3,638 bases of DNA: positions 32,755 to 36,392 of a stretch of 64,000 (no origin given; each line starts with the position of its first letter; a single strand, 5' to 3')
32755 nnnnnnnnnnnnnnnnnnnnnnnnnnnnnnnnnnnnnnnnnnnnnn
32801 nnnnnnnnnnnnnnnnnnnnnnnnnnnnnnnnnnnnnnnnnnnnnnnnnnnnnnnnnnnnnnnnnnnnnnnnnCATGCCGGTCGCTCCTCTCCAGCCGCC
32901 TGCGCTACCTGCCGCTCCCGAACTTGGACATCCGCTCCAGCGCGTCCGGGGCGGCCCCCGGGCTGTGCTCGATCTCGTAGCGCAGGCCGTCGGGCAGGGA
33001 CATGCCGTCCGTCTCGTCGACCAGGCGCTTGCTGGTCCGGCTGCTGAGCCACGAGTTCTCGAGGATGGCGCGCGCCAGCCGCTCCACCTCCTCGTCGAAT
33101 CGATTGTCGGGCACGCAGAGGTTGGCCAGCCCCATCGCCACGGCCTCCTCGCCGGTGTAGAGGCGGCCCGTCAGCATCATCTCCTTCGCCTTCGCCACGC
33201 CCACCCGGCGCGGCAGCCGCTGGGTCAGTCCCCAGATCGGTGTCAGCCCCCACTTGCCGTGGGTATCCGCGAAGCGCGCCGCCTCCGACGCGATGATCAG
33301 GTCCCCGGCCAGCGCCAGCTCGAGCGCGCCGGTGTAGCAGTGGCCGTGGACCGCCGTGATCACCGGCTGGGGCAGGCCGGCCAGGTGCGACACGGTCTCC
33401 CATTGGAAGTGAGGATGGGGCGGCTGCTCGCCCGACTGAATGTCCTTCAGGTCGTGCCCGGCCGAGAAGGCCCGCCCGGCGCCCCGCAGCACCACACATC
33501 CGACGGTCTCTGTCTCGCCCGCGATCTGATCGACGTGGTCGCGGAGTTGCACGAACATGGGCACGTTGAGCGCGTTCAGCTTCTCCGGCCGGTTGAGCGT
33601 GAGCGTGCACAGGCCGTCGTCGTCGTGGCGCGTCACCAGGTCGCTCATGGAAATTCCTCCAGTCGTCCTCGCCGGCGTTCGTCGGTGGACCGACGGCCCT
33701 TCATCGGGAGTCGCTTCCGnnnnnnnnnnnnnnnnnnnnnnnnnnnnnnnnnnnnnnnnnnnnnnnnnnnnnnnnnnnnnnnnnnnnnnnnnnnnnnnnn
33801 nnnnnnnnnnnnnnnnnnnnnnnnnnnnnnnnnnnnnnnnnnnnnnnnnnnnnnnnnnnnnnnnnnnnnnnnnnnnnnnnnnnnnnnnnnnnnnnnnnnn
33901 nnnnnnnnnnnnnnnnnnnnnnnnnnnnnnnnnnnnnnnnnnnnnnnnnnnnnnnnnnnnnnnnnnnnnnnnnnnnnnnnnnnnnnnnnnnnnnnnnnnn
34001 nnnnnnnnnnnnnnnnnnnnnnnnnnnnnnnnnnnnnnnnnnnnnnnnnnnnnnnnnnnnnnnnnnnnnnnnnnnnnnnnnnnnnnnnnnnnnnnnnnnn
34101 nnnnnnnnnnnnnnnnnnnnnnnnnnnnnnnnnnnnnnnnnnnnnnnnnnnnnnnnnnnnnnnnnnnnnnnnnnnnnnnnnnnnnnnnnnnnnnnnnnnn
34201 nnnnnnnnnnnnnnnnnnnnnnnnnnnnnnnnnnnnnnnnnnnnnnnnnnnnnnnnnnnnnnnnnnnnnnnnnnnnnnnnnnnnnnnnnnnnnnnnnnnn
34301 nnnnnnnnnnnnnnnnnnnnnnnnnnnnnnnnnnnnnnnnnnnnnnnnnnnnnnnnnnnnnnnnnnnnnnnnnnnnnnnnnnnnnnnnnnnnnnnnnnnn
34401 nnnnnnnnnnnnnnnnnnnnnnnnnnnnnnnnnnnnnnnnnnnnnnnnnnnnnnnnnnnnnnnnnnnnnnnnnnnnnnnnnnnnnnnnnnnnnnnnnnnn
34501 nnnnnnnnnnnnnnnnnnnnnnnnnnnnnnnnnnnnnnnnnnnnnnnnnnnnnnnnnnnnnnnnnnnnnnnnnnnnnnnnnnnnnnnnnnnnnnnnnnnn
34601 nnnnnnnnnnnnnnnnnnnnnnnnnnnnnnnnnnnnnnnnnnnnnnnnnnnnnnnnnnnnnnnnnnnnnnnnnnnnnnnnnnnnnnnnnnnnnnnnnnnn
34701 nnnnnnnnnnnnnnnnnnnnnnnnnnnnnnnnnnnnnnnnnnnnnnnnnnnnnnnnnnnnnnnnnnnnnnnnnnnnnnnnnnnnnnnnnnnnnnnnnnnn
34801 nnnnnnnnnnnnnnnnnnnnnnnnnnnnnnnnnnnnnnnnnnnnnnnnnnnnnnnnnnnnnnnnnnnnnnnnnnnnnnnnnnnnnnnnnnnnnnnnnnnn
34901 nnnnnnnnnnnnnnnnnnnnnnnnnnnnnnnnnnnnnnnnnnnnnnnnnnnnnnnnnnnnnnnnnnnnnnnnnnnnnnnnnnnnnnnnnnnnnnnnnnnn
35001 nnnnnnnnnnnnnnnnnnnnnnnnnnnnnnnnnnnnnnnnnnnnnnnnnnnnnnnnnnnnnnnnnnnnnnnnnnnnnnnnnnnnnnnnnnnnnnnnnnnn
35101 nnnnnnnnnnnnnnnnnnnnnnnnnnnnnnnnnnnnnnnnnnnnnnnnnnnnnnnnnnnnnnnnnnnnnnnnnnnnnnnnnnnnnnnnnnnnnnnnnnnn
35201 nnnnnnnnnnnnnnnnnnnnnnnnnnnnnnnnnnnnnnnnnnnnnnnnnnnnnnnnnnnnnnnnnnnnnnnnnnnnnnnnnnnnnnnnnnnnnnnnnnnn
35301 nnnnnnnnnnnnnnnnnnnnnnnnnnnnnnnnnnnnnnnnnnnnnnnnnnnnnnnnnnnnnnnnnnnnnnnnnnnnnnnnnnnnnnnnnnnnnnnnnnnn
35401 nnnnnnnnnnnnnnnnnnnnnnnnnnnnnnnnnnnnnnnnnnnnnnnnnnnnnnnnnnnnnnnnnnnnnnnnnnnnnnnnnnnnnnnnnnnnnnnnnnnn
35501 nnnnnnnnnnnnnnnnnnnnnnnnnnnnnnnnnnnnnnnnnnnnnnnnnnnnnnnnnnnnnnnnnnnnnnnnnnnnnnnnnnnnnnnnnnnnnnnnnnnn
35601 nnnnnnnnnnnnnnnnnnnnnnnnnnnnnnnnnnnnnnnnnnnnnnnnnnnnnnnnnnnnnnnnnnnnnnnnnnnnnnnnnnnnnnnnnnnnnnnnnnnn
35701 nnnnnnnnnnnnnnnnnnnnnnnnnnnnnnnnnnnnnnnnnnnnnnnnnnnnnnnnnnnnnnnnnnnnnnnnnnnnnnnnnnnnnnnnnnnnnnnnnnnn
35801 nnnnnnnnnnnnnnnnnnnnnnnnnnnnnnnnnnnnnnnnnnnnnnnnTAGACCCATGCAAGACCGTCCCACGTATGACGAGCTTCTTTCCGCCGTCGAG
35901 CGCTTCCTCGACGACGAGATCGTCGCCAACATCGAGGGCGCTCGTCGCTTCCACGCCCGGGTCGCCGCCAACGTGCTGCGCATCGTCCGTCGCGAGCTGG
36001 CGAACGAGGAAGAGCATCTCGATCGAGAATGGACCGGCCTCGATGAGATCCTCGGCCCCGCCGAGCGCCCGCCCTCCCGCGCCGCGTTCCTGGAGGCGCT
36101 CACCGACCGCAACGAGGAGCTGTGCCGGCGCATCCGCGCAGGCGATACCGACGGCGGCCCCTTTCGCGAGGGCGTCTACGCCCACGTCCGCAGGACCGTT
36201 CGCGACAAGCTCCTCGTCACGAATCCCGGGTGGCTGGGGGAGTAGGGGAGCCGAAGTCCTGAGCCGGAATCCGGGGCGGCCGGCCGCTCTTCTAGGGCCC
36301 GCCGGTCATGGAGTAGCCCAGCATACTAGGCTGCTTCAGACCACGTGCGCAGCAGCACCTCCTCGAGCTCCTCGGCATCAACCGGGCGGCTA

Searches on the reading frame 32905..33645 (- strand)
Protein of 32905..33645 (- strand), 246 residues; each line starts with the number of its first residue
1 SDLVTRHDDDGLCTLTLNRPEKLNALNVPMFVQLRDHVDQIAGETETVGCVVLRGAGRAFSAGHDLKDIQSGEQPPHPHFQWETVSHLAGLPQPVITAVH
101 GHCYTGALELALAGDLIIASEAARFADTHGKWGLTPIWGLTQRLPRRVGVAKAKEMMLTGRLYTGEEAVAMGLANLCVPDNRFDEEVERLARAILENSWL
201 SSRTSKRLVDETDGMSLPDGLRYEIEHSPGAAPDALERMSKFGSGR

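Call 10: search_protein_families(library=pfam, proteins=[window:32905-33645:-], max_evalue=0.001)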
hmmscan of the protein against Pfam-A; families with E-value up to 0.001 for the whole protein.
window:32905-33645:- (246 aa): 2 families
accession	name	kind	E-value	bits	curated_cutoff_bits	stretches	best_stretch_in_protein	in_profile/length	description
PF00378.25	ECH_1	-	1.8e-43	149.1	27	1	10-224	4-220/251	Enoyl-CoA hydratase/isomerase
PF16113.10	ECH_2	-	2.4e-26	93.5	27.2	1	14-196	3-190/335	Enoyl-CoA hydratase/isomerase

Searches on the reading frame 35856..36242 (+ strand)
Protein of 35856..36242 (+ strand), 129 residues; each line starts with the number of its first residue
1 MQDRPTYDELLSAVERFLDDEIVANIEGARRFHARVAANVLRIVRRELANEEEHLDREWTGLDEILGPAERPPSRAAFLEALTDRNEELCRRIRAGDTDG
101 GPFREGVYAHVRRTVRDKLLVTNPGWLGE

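Call 12: search_protein_families(library=pfam, proteins=[window:35856-36242:+], max_evalue=0.001)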
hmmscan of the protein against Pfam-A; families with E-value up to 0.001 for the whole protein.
window:35856-36242:+ (129 aa): 1 family
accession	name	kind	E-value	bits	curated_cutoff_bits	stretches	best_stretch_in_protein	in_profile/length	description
PF19802.4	DUF6285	-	2.7e-24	86.1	28.1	1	25-126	2-91/91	Domain of unknown function (DUF6285)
